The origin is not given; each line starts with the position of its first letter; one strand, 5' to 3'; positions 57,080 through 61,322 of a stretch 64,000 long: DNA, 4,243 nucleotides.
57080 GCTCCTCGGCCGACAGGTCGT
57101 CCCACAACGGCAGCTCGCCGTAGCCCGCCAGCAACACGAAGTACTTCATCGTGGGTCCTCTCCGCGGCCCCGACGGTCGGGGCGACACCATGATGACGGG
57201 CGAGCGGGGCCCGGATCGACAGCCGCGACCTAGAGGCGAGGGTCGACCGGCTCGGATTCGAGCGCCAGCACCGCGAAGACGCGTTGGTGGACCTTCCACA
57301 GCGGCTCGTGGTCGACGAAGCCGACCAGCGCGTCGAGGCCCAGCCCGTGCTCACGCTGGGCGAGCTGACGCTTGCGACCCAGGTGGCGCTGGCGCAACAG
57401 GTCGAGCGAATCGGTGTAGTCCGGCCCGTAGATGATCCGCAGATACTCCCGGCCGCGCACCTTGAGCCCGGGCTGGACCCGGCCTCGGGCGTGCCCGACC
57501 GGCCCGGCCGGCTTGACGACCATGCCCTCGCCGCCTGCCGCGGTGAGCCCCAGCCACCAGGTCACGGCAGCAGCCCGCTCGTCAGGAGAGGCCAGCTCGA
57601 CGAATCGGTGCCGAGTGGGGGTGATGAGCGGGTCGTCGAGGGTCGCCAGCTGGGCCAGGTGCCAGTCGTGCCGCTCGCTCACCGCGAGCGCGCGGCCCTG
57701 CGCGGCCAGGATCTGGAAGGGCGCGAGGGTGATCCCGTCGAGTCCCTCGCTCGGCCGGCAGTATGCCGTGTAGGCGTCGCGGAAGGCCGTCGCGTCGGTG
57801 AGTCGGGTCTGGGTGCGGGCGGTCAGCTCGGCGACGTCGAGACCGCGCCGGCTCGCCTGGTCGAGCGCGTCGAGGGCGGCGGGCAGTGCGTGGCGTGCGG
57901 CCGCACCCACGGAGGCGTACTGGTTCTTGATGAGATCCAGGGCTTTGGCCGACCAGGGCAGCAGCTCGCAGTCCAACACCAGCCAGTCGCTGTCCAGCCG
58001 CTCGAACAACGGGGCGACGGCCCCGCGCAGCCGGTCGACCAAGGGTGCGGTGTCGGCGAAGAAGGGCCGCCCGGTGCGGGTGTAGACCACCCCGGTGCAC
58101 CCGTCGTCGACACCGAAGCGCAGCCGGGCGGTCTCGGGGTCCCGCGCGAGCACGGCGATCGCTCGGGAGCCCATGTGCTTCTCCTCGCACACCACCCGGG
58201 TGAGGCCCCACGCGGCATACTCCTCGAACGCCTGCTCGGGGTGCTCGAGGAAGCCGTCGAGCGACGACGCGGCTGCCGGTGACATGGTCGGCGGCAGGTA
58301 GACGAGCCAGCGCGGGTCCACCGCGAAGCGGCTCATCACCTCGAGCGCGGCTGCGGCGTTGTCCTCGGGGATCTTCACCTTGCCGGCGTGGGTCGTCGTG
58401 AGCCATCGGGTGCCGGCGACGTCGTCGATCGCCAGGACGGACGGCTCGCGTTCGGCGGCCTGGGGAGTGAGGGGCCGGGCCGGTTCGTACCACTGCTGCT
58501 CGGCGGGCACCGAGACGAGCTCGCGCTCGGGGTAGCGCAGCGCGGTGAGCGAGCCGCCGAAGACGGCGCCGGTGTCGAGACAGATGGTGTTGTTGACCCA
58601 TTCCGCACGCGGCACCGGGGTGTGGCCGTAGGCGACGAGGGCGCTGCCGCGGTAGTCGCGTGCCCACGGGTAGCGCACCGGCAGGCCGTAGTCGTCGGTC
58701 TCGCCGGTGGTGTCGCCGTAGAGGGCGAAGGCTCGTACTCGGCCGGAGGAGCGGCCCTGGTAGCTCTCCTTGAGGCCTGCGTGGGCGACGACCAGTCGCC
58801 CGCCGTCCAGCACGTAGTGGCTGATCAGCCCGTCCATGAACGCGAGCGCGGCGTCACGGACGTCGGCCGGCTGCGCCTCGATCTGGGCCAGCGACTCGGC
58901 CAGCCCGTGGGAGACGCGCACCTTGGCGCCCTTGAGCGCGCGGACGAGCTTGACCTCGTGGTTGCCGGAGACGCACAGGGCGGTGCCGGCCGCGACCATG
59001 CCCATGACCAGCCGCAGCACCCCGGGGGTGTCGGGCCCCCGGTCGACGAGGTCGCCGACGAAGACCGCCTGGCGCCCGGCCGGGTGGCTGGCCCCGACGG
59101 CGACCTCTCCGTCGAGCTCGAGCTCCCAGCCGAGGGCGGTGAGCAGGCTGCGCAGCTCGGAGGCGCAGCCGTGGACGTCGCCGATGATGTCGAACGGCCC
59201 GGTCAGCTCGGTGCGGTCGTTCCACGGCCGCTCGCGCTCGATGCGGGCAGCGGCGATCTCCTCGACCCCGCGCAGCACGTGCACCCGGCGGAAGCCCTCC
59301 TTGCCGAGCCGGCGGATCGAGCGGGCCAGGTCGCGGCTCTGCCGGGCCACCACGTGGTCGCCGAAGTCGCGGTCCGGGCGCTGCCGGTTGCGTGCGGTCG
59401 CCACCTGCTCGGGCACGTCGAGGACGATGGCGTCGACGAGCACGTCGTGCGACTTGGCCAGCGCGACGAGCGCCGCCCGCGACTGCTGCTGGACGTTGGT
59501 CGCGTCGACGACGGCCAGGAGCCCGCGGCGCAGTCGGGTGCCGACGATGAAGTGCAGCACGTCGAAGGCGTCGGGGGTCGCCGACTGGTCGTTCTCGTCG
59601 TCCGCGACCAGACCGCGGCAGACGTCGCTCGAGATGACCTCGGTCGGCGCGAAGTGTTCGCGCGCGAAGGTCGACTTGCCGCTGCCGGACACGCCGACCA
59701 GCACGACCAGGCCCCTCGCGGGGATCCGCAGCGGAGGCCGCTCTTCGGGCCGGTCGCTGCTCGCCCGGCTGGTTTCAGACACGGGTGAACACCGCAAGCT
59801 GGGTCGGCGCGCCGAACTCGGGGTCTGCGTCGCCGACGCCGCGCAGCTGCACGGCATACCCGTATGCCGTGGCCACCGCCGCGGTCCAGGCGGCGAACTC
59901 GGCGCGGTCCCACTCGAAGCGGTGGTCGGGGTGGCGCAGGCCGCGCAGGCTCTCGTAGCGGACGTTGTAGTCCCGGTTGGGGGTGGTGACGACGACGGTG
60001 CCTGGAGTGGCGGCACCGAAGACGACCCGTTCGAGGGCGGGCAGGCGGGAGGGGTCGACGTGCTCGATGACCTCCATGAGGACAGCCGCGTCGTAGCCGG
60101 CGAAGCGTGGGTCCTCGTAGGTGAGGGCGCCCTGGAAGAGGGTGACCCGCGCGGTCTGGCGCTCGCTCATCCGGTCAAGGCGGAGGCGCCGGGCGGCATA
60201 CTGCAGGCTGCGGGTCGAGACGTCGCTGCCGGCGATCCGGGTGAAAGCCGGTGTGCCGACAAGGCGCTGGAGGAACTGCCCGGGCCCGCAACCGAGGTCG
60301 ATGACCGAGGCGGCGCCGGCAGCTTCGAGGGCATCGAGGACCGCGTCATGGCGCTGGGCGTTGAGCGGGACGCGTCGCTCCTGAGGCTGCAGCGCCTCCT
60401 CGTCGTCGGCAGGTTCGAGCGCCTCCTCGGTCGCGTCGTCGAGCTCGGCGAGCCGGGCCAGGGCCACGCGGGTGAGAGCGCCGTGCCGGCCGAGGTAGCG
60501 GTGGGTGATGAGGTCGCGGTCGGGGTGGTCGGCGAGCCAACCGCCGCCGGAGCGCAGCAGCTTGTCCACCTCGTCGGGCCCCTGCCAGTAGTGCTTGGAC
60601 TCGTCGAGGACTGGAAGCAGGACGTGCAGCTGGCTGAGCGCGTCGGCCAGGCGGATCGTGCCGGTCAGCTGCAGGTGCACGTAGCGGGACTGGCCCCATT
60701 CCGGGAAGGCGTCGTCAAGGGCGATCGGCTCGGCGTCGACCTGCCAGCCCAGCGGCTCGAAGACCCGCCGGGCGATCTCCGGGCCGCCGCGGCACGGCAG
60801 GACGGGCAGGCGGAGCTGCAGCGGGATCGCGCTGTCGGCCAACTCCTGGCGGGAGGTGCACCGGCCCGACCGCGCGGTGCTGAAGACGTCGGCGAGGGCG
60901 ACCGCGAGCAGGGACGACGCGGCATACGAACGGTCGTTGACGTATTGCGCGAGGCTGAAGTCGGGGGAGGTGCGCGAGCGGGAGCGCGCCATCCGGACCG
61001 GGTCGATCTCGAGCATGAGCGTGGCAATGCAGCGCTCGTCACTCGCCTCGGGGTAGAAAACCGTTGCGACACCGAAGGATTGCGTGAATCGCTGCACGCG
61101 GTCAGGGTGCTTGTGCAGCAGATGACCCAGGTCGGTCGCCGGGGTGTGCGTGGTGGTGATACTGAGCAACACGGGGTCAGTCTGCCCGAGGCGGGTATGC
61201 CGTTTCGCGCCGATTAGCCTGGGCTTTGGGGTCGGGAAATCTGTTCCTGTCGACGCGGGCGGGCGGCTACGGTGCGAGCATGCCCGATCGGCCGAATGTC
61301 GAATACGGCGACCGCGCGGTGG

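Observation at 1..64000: Hyper-abundant asymmetric octamer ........: about 1 per kb, about 30-fold over expectation, in every reading frame and in intergenic DNA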

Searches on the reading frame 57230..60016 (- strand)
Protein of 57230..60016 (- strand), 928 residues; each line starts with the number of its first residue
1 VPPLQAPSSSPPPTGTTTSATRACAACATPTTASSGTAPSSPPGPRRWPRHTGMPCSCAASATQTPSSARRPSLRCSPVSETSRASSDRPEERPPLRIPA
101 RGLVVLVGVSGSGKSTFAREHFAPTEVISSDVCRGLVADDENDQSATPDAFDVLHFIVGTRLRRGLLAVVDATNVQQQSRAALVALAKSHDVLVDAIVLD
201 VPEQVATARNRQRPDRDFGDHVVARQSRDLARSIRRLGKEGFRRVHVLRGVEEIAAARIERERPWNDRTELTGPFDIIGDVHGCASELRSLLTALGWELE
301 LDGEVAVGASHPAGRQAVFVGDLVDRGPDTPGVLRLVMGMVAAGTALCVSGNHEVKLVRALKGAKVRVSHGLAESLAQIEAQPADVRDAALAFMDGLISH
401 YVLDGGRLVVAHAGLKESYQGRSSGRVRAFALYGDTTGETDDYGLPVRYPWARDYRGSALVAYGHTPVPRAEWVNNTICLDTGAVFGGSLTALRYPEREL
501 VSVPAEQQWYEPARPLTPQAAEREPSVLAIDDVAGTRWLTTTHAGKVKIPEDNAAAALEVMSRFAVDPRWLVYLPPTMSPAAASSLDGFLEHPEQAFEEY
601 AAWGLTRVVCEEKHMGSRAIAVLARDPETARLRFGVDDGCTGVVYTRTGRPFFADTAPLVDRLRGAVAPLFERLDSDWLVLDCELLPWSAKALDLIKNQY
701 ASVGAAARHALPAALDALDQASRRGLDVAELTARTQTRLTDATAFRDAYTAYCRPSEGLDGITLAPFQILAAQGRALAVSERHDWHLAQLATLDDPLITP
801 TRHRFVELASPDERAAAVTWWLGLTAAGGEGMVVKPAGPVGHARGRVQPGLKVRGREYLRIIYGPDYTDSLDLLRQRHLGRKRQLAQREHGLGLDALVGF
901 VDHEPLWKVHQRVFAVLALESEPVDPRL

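Call 7: search_protein_families(library=pfam, proteins=[window:57230-60016:-])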
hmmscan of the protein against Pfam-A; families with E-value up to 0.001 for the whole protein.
window:57230-60016:- (928 aa): 3 families
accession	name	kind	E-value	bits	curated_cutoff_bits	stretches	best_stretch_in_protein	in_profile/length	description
PF16542.10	PNKP_ligase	-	2.6e-158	527.7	28.2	1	556-923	1-377/377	PNKP adenylyltransferase domain, ligase domain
PF13671.12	AAA_33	-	6.6e-29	101.5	27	1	103-231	1-137/143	AAA domain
PF00149.33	Metallophos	-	8.4e-10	39.8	21.5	1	274-469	2-191/191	Calcineurin-like phosphoesterase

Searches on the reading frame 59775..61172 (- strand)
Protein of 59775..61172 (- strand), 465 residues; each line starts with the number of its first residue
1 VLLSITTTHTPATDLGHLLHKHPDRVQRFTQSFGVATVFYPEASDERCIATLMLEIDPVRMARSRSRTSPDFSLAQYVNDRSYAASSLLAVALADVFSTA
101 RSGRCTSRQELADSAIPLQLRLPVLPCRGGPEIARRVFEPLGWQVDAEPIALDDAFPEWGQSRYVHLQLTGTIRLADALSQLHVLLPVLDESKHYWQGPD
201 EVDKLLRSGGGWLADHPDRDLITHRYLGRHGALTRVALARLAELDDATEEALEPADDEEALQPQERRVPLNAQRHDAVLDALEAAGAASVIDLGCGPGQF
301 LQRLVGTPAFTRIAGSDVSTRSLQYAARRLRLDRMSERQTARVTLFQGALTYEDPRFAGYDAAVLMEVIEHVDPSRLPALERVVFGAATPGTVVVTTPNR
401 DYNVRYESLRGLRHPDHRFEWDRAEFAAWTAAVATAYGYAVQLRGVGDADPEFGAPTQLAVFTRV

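Call 43: search_protein_families(library=pfam, proteins=[window:59775-61172:-], max_evalue=0.00001)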
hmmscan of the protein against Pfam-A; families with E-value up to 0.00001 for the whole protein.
window:59775-61172:- (465 aa): 4 families
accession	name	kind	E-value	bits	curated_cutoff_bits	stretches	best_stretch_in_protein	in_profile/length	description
PF12623.12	Hen1_L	-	3e-114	380.6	23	1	1-242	1-242/242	RNA repair, ligase-Pnkp-associating, region of Hen1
PF08242.18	Methyltransf_12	-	2.1e-10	41.6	30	1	291-392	1-96/98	Methyltransferase domain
PF13489.12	Methyltransf_23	-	2.5e-10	40.8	27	1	280-429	11-153/164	Methyltransferase domain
PF13649.12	Methyltransf_25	-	7.5e-08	33.4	27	1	290-382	1-87/97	Methyltransferase domain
